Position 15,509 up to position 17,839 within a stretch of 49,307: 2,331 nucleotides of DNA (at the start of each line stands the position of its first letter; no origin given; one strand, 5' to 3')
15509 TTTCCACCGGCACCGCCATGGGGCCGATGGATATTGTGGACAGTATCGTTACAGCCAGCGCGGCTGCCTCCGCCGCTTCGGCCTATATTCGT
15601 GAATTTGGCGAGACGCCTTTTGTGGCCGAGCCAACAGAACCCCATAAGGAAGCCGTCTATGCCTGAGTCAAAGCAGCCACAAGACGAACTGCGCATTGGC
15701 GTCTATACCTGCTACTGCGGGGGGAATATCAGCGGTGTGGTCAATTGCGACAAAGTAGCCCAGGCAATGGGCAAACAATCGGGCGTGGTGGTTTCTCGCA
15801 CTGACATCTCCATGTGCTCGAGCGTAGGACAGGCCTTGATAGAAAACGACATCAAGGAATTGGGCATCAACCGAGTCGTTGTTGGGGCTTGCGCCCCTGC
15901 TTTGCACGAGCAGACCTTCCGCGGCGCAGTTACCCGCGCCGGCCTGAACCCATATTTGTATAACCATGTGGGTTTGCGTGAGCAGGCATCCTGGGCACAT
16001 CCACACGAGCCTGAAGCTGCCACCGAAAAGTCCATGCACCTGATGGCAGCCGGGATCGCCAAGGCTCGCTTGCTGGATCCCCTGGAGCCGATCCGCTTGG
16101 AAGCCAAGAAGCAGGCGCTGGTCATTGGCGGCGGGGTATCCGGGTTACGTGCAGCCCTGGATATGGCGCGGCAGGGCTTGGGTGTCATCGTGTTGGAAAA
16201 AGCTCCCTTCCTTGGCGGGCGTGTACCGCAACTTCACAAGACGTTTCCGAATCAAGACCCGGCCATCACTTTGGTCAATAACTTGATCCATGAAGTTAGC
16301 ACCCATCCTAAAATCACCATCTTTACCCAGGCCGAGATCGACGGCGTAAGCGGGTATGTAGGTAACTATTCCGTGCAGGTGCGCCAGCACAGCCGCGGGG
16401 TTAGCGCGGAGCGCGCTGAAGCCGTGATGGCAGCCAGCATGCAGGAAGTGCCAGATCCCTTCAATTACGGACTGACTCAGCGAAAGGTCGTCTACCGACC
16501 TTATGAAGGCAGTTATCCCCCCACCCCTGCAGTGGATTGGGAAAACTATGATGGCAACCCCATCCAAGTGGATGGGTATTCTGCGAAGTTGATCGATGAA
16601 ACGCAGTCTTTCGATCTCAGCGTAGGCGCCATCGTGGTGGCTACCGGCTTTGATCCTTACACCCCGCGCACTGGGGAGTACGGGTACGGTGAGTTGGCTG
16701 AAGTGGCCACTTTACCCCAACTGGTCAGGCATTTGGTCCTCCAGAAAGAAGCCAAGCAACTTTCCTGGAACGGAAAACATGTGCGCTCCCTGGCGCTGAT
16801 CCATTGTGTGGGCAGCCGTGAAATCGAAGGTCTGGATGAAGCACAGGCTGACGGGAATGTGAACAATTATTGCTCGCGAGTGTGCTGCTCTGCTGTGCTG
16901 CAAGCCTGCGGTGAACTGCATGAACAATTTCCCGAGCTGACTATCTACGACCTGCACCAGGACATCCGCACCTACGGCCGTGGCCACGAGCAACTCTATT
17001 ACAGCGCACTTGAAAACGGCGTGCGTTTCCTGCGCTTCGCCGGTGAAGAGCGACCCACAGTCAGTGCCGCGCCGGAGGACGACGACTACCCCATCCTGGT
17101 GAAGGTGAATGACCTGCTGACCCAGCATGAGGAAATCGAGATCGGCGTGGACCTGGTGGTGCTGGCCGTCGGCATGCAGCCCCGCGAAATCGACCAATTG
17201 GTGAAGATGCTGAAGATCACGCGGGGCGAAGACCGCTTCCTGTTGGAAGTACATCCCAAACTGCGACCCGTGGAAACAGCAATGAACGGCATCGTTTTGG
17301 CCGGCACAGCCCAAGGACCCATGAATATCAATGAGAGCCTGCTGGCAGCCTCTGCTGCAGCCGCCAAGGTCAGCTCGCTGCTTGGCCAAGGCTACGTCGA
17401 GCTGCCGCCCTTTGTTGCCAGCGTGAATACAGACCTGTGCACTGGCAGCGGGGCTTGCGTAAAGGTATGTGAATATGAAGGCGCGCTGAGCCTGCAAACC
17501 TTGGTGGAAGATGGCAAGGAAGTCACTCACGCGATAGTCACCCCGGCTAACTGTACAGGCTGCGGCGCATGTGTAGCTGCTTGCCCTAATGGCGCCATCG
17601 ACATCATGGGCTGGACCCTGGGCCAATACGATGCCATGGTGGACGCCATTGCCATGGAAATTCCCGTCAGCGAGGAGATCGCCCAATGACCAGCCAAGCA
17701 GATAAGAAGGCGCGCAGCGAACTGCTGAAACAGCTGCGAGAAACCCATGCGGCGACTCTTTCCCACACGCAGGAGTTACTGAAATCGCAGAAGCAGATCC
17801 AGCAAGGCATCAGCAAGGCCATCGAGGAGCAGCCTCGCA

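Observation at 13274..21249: Qmo-type membrane redox complex embedded in a TusA/DsrE/YeeE sulfur-carrier operon, with no AprAB, Sat or HdrB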

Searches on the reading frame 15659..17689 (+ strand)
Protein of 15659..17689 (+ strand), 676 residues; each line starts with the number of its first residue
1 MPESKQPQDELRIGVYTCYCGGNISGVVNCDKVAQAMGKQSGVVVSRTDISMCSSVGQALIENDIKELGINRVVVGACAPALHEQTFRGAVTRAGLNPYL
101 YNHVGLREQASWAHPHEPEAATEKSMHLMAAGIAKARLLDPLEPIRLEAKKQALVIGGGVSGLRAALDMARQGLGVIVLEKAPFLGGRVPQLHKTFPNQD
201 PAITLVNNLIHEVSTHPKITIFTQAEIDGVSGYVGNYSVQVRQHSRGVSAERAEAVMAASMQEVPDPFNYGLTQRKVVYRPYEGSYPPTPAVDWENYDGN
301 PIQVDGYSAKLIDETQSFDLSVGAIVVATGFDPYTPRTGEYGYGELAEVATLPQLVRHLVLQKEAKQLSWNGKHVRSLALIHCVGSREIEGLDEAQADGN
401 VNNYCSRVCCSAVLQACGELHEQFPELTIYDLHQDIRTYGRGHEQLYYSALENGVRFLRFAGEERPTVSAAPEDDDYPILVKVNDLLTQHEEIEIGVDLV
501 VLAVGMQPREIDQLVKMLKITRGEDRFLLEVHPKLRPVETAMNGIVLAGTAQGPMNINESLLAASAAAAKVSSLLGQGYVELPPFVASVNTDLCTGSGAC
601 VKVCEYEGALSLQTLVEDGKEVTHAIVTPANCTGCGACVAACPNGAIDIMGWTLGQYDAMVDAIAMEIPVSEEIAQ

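Call 3: search_protein_families(library=pfam, proteins=[window:15659-17689:+], max_evalue=0.01)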
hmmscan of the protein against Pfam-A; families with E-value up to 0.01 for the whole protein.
window:15659-17689:+ (676 aa): 19 families
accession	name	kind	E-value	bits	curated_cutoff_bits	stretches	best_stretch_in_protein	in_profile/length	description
PF00037.32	Fer4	-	8.9e-10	38.4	21.1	1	626-648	2-24/24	4Fe-4S binding domain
PF12838.12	Fer4_7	-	4.3e-09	37.1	27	1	594-646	2-52/52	4Fe-4S dicluster domain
PF07992.20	Pyr_redox_2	-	8.5e-09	35.7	26.1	1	152-337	2-115/291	Pyridine nucleotide-disulphide oxidoreductase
PF12837.12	Fer4_6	-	2.2e-08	34.1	25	2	627-647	4-24/24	4Fe-4S binding domain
PF13237.11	Fer4_10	-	1.6e-07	31.6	25.5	2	589-643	4-53/53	4Fe-4S dicluster domain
PF12797.12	Fer4_2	-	1.6e-07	31.3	24.5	1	628-643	6-21/22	4Fe-4S binding domain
PF12831.13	FAD_oxidored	-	5e-07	29.8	27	1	154-188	3-37/416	FAD dependent oxidoreductase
PF00890.30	FAD_binding_2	-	5.4e-07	29.6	20.4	1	153-187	2-36/414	FAD binding domain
PF14697.11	Fer4_21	-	8.6e-07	29.4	35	1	587-648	1-58/59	4Fe-4S dicluster domain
PF13450.12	NAD_binding_8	-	1.8e-06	28.5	21.9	1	155-193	1-39/68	NAD(P)-binding Rossmann-like domain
PF13187.11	Fer4_9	-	2.3e-06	28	27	1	594-647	2-52/52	4Fe-4S dicluster domain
PF01266.30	DAO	-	5.6e-06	26.5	27.9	1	153-186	2-35/353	FAD dependent oxidoreductase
PF12800.12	Fer4_4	-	4.7e-05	23.8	24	1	629-645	1-17/17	4Fe-4S binding domain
PF03486.20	HI0933_like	-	7.8e-05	22.7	50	1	152-186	2-36/244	HI0933-like protein Rossmann domain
PF25160.1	LdpA_Fe-S-bd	-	0.00013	22.1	27.6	1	624-651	20-47/49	LdpA Fe-S cluster-binding domain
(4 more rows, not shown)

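Call 4: search_protein_families(library=ncbifam, proteins=[window:15659-17689:+], max_evalue=0.01)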
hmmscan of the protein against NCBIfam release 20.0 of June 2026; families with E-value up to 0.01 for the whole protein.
window:15659-17689:+ (676 aa): 100 families (the best 25 are shown)
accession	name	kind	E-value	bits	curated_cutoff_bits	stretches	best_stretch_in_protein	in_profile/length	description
NF040770.1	hetero_SS_HdrA2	exception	8.5e-165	549.9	1100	1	12-667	1-643/777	CoB-CoM heterodisulfide reductase HdrA2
NF041891.1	hdrA_Methbact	equivalog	3.6e-120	402.5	1300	1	12-665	2-636/762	ferredoxin:CoB-CoM heterodisulfide reductase subunit HdrA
NF041778.1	hetero_SS_HdrA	equivalog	5.7e-115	384.9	1400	1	13-666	8-652/771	ferredoxin:CoB-CoM heterodisulfide reductase subunit HdrA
NF042909.1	FMH_DH_FwdF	exception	1.9e-08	33.8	375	1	588-650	253-314/336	tungsten-dependent formylmethanofuran dehydrogenase subunit FwdF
TIGR01372.1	soxA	subfamily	2.2e-08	32.4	1164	1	130-247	147-262/996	sarcosine oxidase subunit alpha family protein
NF009410.0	PRK12771.1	subfamily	2.9e-08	32.8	516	1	148-188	136-176/566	NAD(P)-binding protein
TIGR03315.1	Se_ygfK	equivalog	8.8e-08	30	835.3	1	126-195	512-582/1012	putative selenate reductase subunit YgfK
TIGR03997.1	mycofact_OYE_2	equivalog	1.5e-07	30.2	793.15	1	149-217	378-445/645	mycofactocin system FadH/OYE family oxidoreductase 2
TIGR03467.1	HpnE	equivalog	1.7e-07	30.9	283.05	1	154-190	2-38/430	hydroxysqualene dehydroxylase HpnE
TIGR01944.1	rnfB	subfamily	3.1e-07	30.2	68.7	1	582-653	103-166/190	RnfABCDGE type electron transport complex subunit B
NF041087.1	bile_acid_BaiCD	equivalog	4.7e-07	28.3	825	1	148-188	378-418/642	bile acid Fe-S flavoenzyme BaiCD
NF045874.1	Vhu_polyferre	exception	1e-06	27.8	600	1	591-649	291-348/381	F420-non-reducing hydrogenase associated-polyferredoxin VhuB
NF043039.1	HgcAB_like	equivalog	1.3e-06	28.3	285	1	588-647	296-349/350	HgcAB-like fusion protein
TIGR02494.1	PFLE_PFLC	subfamily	1.8e-06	27.5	174.35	1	590-655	46-105/293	glycyl-radical enzyme activating protein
NF005560.0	PRK07233.1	equivalog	1.8e-06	27.1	252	1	154-187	4-37/435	hypothetical protein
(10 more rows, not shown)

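Call 28: search_solved_structures(query=window:15659-17689:+, max_evalue=0.00001)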
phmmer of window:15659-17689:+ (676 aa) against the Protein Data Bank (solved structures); distinct sequences matched with E-value up to 0.00001: 8.
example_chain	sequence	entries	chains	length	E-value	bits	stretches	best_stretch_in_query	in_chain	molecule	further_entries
5odc_A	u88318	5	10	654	5.6e-138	464.6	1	9-648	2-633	Heterodisulfide reductase, subunit A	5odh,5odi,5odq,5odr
8rvu_a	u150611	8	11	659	7.3e-132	444.4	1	3-665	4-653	H(2):CoB-CoM heterodisulfide,ferredoxin reductase subunit A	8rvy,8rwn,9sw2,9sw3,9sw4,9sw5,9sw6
8rvv_A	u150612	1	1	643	1.7e-129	436.5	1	12-663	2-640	H(2):CoB-CoM heterodisulfide,ferredoxin reductase subunit A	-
9sfi_A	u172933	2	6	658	1.4e-120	407.1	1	11-666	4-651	CoB--CoM heterodisulfide reductase iron-sulfur subunit A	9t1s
7bkb_A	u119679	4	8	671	1.6e-106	360.7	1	9-664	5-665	CoB--CoM heterodisulfide reductase iron-sulfur subunit A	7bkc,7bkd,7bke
6tjr_A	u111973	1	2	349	2e-23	86.1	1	296-574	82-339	Fumarate reductase/succinate dehydrogenase flavoprotein domain protein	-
9sw6_G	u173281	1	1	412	2.3e-07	33.1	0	590-645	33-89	Polyferredoxin protein MvhB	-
9sfi_O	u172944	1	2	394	3.9e-06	29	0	592-651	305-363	Ferredoxin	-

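Call 79: search_solved_structures(query=window:15659-17689:+, max_evalue=1e-100, show_alignments=2)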
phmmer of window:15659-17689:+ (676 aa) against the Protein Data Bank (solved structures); distinct sequences matched with E-value up to 1e-100: 5.
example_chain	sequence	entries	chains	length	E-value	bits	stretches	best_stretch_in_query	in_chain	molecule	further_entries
5odc_A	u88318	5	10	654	5.6e-138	464.6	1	9-648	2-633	Heterodisulfide reductase, subunit A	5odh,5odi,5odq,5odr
8rvu_a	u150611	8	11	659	7.3e-132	444.4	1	3-665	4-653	H(2):CoB-CoM heterodisulfide,ferredoxin reductase subunit A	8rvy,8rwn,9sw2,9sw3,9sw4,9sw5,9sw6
8rvv_A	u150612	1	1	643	1.7e-129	436.5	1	12-663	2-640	H(2):CoB-CoM heterodisulfide,ferredoxin reductase subunit A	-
9sfi_A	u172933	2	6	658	1.4e-120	407.1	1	11-666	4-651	CoB--CoM heterodisulfide reductase iron-sulfur subunit A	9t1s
7bkb_A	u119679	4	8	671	1.6e-106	360.7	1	9-664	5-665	CoB--CoM heterodisulfide reductase iron-sulfur subunit A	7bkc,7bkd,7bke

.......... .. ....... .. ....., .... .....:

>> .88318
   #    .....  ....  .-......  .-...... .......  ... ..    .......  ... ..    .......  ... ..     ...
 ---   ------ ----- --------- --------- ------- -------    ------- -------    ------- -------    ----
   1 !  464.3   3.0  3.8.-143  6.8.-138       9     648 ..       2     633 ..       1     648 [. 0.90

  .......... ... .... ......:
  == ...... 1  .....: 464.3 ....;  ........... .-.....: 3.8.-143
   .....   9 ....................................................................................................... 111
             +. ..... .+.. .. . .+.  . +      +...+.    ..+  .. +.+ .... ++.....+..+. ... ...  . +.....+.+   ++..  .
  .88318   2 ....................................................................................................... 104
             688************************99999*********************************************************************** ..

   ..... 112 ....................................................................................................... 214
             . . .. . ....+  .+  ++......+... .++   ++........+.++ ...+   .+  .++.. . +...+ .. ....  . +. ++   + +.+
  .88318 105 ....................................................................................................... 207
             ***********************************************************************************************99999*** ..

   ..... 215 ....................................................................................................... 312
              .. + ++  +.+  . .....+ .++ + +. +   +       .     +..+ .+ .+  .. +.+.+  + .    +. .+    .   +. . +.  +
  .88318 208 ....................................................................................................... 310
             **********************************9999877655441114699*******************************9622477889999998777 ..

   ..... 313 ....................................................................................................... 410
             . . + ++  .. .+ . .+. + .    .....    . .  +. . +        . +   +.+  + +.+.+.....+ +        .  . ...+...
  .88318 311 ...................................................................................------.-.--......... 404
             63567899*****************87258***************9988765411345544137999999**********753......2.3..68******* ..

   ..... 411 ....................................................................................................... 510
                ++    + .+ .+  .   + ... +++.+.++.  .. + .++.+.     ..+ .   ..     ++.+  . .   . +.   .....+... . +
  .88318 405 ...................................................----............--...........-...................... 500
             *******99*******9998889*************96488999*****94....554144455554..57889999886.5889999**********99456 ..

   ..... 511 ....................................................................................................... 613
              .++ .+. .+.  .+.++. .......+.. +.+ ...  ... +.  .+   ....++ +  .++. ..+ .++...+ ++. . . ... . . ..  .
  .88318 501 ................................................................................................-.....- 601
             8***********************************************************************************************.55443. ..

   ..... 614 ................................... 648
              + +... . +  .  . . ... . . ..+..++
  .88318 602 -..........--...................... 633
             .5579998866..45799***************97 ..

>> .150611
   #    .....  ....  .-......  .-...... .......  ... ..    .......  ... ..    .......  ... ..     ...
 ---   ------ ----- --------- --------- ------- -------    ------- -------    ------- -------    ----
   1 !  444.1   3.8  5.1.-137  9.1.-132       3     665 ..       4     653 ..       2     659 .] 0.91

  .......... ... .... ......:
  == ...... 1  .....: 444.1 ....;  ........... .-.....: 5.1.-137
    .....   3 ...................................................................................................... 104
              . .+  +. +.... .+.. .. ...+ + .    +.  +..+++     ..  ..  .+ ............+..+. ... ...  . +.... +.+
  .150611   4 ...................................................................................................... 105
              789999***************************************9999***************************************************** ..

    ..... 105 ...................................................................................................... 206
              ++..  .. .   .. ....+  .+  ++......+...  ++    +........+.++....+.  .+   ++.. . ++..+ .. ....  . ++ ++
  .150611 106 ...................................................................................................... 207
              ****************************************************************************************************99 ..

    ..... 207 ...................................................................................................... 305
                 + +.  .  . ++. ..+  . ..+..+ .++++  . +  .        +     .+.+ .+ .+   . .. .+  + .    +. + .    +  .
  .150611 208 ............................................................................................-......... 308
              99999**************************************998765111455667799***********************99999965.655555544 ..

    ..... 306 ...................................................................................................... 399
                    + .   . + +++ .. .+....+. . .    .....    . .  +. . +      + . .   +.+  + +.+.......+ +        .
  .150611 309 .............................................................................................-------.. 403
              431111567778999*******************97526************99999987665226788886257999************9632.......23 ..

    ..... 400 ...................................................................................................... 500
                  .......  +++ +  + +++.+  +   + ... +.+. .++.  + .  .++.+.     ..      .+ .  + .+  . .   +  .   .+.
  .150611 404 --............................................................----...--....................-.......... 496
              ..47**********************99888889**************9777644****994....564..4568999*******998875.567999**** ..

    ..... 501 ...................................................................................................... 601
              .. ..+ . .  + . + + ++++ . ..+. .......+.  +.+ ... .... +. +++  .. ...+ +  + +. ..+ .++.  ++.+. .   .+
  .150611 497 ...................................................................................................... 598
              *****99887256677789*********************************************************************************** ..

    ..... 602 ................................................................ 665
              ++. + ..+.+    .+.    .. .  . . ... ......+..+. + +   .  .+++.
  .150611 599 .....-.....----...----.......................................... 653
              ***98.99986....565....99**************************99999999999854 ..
